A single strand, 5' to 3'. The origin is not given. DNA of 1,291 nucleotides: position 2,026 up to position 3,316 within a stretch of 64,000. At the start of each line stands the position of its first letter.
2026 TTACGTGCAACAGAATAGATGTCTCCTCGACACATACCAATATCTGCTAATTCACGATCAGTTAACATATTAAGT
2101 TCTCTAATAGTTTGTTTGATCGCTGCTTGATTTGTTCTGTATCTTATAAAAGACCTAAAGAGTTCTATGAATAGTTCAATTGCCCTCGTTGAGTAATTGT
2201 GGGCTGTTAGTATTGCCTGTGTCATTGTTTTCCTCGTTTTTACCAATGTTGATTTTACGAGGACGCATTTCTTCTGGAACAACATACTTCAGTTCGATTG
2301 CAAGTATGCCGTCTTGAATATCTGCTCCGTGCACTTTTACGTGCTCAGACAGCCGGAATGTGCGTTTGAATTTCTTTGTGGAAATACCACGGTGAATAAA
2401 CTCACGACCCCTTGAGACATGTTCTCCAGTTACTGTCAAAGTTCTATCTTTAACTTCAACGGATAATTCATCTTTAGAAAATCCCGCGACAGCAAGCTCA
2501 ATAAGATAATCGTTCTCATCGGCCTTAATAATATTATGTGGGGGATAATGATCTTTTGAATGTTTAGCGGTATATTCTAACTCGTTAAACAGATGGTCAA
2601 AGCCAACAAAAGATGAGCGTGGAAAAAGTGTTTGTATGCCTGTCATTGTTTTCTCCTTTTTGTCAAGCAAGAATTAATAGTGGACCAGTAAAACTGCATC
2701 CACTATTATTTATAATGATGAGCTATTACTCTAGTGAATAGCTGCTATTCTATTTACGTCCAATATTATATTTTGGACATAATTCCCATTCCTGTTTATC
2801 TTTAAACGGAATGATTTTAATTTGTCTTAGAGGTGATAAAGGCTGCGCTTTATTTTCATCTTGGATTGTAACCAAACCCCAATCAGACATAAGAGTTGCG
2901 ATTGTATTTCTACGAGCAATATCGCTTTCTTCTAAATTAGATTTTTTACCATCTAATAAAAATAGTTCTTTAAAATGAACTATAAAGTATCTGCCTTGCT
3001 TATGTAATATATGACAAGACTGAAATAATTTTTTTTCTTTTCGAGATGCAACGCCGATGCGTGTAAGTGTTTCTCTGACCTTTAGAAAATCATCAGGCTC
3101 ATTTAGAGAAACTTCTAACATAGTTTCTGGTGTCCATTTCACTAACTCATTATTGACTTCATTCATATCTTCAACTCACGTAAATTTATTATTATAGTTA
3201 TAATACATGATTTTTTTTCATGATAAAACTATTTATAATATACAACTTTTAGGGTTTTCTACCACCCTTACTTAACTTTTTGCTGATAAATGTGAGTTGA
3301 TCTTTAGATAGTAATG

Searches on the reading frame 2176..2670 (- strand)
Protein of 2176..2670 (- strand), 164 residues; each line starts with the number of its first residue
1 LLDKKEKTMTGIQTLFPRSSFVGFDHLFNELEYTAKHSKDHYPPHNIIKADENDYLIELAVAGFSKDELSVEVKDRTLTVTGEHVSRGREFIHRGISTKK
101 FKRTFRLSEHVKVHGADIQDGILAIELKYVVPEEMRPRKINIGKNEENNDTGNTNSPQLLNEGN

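Call 3: search_protein_families(library=pfam, proteins=[window:2176-2670:-], max_evalue=10)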
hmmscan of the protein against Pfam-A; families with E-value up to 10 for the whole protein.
window:2176-2670:- (164 aa): 2 families
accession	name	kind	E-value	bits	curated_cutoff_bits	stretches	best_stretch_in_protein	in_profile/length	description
PF00011.27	HSP20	-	1.4e-17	64.1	20.8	1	48-142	2-101/102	Hsp20/alpha crystallin family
PF17886.7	ArsA_HSP20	-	0.027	14.5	22.5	1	53-126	2-62/63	HSP20-like domain found in ArsA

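Call 4: search_protein_families(library=phrogs, proteins=[window:2176-2670:-], max_evalue=1)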
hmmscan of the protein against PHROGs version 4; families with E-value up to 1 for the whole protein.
window:2176-2670:- (164 aa): 1 family
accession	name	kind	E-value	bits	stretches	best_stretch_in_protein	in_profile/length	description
phrog_432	-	other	1.7e-36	126.2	1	18-142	20-147/148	Hsp20 heat shock protein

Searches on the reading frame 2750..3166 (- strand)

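Call 3: search_protein_families(library=pfam, proteins=[window:2750-3166:-], max_evalue=10)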
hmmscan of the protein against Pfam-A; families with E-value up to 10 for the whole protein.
window:2750-3166:- (138 aa): 2 families
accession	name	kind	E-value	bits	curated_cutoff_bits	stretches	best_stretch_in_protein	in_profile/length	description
PF01818.22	Translat_reg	-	3.6e-43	146.8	25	1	16-136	1-122/122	Bacteriophage translational regulator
PF23001.1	MBTP1_N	-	0.043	14.6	27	1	81-115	36-69/80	Membrane-bound Site-1 Protease Family N-terminal domain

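Call 4: search_protein_families(library=phrogs, proteins=[window:2750-3166:-], max_evalue=1)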
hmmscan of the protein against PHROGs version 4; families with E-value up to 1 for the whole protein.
window:2750-3166:- (138 aa): 2 families
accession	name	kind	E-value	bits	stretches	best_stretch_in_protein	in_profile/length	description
phrog_242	-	other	1.5e-60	203.7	1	9-137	2-131/136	translation repressor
phrog_33376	-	other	0.15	13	1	115-135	18-38/46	translation repressor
